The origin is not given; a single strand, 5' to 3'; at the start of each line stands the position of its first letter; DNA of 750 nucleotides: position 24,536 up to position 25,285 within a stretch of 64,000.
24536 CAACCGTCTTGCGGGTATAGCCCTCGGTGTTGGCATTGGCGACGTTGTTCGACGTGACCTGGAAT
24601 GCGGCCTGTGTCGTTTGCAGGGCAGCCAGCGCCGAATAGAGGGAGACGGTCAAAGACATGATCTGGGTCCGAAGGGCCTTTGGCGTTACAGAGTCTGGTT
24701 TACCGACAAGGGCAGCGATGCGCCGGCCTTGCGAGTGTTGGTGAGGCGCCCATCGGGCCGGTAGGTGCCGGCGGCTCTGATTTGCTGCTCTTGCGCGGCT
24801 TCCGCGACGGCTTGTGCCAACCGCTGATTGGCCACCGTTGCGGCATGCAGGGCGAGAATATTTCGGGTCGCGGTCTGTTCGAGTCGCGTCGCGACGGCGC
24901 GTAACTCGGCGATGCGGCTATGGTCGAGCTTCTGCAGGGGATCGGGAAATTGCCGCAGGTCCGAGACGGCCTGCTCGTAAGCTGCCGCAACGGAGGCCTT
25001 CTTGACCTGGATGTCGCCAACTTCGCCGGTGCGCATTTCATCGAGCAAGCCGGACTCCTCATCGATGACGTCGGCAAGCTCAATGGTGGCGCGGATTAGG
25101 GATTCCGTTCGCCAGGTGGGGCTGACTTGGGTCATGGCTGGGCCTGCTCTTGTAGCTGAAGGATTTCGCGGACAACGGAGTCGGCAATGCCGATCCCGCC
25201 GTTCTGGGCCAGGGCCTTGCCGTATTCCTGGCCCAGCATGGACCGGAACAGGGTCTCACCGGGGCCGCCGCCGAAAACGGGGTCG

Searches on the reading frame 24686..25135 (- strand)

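Call 3: search_protein_families(library=pfam, proteins=[window:24686-25135:-], max_evalue=1)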
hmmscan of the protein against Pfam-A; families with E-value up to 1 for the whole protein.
window:24686-25135:- (149 aa): 4 families
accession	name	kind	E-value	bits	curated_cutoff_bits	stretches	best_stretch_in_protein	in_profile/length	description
PF05130.17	FlgN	-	0.021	15.7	30.5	1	18-131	37-145/147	FlgN protein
PF20837.2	P1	-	0.034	12.8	27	1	51-127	162-240/757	Major inner capsid protein P1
PF14716.13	HHH_8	-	0.049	14.4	30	1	45-79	20-54/73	Helix-hairpin-helix domain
PF19110.5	DUF5797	-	0.14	12.3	25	1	11-107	52-152/163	Family of unknown function (DUF5797)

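Call 4: search_protein_families(library=ncbifam, proteins=[window:24686-25135:-], max_evalue=1)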
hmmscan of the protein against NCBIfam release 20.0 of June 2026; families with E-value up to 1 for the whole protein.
window:24686-25135:- (149 aa): 0 families
